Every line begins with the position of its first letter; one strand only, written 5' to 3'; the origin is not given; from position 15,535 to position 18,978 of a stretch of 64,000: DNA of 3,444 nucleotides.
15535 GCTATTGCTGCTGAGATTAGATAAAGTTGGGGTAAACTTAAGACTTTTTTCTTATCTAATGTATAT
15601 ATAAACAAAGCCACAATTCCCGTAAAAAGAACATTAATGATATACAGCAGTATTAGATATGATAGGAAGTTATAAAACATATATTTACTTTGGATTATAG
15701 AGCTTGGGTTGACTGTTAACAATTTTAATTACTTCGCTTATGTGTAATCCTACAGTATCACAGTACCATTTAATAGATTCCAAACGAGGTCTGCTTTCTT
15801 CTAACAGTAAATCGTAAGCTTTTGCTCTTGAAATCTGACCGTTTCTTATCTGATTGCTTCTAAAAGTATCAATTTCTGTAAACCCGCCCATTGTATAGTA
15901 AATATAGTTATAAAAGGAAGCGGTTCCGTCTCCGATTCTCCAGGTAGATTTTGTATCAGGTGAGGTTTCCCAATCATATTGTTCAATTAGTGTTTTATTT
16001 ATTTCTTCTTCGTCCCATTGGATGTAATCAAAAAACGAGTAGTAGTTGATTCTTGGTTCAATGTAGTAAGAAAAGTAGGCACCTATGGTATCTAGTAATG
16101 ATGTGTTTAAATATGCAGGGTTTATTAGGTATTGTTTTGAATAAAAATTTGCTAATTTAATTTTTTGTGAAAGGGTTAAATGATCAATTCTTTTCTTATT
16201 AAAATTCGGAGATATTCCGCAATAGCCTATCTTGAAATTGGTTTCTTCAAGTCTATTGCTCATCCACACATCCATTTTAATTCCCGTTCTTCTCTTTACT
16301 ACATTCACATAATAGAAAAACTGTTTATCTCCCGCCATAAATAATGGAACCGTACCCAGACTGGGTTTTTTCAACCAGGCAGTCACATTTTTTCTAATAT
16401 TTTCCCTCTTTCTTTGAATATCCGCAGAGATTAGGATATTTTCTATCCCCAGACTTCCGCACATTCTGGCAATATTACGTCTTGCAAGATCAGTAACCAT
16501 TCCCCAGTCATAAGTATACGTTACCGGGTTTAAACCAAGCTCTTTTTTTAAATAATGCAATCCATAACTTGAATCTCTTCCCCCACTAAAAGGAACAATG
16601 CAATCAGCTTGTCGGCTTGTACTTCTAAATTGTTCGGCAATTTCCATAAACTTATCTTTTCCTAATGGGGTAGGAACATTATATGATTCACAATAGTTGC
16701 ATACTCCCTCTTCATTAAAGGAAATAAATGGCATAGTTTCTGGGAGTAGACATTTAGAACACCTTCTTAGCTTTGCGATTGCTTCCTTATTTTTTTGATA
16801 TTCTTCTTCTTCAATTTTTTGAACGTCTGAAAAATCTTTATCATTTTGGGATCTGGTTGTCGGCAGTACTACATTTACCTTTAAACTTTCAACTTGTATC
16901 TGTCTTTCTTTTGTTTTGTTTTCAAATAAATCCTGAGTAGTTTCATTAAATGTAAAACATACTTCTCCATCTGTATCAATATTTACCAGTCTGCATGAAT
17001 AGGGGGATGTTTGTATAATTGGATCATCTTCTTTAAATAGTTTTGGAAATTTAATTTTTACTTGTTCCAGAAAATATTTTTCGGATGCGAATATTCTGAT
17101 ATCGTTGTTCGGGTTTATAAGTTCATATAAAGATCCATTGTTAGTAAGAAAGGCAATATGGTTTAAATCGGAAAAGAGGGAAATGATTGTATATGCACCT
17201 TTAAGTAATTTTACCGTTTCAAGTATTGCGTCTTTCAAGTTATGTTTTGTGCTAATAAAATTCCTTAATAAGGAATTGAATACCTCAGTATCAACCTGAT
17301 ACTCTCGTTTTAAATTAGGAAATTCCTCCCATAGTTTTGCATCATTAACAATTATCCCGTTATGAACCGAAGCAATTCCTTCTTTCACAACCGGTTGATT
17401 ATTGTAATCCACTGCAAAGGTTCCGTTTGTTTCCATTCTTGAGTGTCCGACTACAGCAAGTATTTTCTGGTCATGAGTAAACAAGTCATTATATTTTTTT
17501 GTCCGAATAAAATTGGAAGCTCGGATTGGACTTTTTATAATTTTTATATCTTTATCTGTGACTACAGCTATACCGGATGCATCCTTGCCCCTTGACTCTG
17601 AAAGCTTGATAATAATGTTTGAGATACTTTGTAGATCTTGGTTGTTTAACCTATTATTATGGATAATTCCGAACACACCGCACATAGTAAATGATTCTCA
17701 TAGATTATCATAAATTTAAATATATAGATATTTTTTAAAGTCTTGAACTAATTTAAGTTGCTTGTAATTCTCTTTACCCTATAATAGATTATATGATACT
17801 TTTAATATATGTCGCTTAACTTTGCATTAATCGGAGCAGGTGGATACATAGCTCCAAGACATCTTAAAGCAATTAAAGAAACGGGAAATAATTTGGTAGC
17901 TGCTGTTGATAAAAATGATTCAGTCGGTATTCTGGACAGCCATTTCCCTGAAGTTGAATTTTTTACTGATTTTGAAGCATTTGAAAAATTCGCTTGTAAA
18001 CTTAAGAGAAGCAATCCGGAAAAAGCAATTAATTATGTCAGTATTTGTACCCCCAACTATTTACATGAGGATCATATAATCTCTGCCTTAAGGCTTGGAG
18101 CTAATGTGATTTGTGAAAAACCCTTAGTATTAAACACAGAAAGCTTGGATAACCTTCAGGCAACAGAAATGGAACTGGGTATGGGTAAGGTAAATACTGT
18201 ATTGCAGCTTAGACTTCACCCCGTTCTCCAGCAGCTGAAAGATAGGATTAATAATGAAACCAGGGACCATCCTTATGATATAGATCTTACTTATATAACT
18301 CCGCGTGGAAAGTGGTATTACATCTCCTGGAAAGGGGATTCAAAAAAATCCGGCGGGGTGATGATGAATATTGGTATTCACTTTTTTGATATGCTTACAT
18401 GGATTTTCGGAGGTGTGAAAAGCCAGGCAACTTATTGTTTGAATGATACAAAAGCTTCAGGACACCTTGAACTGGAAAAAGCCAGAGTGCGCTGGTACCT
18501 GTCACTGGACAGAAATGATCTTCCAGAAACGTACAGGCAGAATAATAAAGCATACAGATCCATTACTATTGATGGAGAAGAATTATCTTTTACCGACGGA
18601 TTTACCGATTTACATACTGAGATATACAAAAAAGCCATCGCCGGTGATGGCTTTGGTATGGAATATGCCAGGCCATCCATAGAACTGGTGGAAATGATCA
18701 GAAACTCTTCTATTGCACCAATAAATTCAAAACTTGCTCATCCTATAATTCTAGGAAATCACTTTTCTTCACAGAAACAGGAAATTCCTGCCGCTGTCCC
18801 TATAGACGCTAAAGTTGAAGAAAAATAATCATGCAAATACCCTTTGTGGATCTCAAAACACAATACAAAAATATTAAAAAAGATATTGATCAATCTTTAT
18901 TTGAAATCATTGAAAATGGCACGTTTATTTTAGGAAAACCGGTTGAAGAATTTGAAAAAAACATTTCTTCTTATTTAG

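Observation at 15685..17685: Class-II glutaminase domain fused to a WbpG/PseA-type sugar amidotransferase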

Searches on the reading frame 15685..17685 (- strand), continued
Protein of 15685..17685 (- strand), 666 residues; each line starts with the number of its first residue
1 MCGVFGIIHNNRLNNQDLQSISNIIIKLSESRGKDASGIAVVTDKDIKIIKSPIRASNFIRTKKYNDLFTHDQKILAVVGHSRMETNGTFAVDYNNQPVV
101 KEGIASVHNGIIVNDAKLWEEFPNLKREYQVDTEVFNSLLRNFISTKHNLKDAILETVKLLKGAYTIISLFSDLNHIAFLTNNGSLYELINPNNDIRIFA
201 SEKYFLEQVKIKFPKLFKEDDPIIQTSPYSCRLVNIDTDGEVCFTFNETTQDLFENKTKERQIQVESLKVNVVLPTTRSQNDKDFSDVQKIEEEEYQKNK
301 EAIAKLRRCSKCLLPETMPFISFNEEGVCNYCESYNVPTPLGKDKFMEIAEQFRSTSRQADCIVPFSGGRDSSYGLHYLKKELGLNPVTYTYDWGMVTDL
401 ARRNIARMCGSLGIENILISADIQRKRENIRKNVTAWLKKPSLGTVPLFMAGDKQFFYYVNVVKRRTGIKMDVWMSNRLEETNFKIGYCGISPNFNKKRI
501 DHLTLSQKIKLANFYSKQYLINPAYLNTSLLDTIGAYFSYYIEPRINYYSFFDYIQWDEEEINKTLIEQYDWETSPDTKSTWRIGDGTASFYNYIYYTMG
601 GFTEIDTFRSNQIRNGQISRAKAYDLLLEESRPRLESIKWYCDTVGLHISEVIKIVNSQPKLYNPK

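Call 80: get_annotated_region(hit=H2, flank=9000)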
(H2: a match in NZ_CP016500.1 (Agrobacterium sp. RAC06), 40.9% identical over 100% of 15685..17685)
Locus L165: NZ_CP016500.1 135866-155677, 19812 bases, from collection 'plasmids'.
description: Agrobacterium sp. RAC06 plasmid pBSY240_1, complete sequence
organism: Agrobacterium sp. RAC06 (NCBI taxid 1842536)
taxonomy: Bacteria; Pseudomonadota; Alphaproteobacteria; Hyphomicrobiales; Rhizobiaceae; Agrobacterium; Agrobacterium sp. RAC06
host: -; source: Microbial isolate,Algal phycosphere; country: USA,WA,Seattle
typing (MOB-suite, as given by PLSDB): mobilizable; relaxase MOBQ
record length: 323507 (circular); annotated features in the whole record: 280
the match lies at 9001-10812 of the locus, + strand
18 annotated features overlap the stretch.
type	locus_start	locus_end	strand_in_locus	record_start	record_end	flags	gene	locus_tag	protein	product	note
CDS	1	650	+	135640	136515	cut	-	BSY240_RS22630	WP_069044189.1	class I SAM-dependent methyltransferase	-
CDS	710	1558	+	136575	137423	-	-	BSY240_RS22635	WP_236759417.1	NAD(P)-dependent oxidoreductase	-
CDS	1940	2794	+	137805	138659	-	-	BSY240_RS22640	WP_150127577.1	glycosyltransferase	-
CDS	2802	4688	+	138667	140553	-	asnB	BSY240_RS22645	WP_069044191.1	asparagine synthase (glutamine-hydrolyzing)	GO:0006529 - asparagine biosynthetic process [Evidence IEA]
CDS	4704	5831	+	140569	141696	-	-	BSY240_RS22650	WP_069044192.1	glycosyltransferase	-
CDS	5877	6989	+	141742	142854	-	-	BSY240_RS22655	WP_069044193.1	glycosyltransferase family 4 protein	-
CDS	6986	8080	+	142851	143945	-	wecB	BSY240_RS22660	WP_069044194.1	UDP-N-acetylglucosamine 2-epimerase (non-hydrolyzing)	GO:0009103 - lipopolysaccharide biosynthetic process [Evidence IEA]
CDS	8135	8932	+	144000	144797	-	-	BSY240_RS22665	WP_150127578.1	hypothetical protein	-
CDS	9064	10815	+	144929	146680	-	-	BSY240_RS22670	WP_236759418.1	hypothetical protein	-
CDS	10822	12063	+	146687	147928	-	-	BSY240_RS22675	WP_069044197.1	glycosyltransferase family 4 protein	-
CDS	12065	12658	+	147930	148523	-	-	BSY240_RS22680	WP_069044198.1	sugar transferase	GO:0006486 - protein glycosylation [Evidence IEA]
CDS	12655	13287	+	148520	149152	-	-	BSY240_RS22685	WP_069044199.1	acetyltransferase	-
CDS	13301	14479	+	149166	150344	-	-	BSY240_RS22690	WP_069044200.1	DegT/DnrJ/EryC1/StrS aminotransferase family protein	-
CDS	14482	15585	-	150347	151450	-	-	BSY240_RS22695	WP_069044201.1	NAD(P)/FAD-dependent oxidoreductase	-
CDS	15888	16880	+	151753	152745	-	galE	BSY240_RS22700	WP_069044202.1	UDP-glucose 4-epimerase GalE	GO:0006012 - galactose metabolic process [Evidence IEA]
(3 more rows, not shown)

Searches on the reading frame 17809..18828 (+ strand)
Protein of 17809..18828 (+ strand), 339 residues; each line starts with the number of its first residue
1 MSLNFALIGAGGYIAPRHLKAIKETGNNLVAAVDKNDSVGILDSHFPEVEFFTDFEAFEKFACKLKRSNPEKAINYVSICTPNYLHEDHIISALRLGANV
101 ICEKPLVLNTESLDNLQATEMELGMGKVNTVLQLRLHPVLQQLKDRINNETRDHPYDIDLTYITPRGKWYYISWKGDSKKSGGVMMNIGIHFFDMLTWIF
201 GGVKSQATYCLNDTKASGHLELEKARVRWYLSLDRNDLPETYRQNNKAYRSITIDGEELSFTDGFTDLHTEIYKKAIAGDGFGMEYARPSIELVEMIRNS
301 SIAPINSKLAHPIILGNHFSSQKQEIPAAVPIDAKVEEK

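Call 7: search_protein_families(library=pfam, proteins=[window:17809-18828:+], max_evalue=0.001)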
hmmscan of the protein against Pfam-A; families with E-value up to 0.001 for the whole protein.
window:17809-18828:+ (339 aa): 3 families
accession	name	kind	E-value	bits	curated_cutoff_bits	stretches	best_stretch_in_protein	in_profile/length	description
PF01408.29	GFO_IDH_MocA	-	8.2e-21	75.4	24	1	3-123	1-112/120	Oxidoreductase family, NAD-binding Rossmann fold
PF02894.22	GFO_IDH_MocA_C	-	1e-13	52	22.9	1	156-270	15-137/218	Oxidoreductase family, C-terminal alpha/beta domain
PF22725.1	GFO_IDH_MocA_C3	-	2.4e-08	34.4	27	1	141-204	2-66/124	GFO/IDH/MocA C-terminal domain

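Call 38: search_protein_families(library=ncbifam, proteins=[window:17809-18828:+], max_evalue=0.00001)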
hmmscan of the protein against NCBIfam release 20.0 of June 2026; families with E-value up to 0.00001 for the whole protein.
window:17809-18828:+ (339 aa): 5 families
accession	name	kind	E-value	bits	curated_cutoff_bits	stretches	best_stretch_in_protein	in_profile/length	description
TIGR04380.1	myo_inos_iolG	equivalog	1.2e-13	50.7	355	1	3-202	2-187/330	inositol 2-dehydrogenase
NF052479.1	LevoglcsnDh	equivalog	1.4e-10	40.4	650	1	13-205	13-207/386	levoglucosan dehydrogenase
NF040723.1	UDP-GlcNAcDh_Arch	equivalog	5.5e-08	32.7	450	1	16-258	13-232/302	UDP-N-acetylglucosamine 3-dehydrogenase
NF041392.1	XylDh_Gfo6_Halo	equivalog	6.1e-07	28.6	350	1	3-148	17-156/350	D-xylose 1-dehydrogenase Gfo6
NF052679.1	InsChiInosDhIolG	equivalog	1.2e-06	27.8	540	1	1-169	1-162/343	bifunctional inositol 2-dehydrogenase/D-chiro-inositol 1-dehydrogenase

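Call 39: search_solved_structures(query=window:17809-18828:+, max_evalue=0.00001)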
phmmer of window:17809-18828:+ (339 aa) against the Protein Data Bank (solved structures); distinct sequences matched with E-value up to 0.00001: 17.
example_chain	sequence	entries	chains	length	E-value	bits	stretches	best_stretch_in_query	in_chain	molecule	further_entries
3oa2_A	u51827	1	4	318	2.9e-107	362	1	4-314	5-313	WbpB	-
3o9z_A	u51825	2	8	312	1.3e-93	317.1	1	4-313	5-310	Lipopolysaccharide biosynthesis protein wbpB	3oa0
3q2k_A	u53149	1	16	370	5e-12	48.9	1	3-258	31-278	oxidoreductase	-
3q2i_A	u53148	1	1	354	8.3e-11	44.9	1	75-260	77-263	dehydrogenase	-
6z3b_B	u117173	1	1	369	2.8e-10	43.2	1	5-210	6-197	Gfo/Idh/MocA family oxidoreductase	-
6z3b_A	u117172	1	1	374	2.9e-10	43.2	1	5-210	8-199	Gfo/Idh/MocA family oxidoreductase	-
6z3c_AAA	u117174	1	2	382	3e-10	43.1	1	5-210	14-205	Gfo/Idh/MocA family oxidoreductase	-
7xr9_A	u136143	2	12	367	8.5e-09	38.3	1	3-201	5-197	DgpA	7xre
9m3d_B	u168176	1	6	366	1.1e-07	34.6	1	3-206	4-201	DgpA1 from W974-1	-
4fb5_A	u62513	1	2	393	1.4e-07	34.3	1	30-208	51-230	Probable oxidoreductase protein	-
8w9s_A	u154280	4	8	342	3.3e-07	33.1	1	73-204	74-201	NADH-dependent dihydrogenase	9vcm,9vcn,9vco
2glx_A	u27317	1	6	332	5.9e-07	32.3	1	73-207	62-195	1,5-anhydro-D-fructose reductase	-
3e18_A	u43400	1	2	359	1.6e-06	30.9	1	71-206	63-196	oxidoreductase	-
3ezy_A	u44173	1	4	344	2.3e-06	30.3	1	73-202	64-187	Dehydrogenase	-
4koa_A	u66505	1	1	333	5.1e-06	29.2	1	73-202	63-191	1,5-anhydro-D-fructose reductase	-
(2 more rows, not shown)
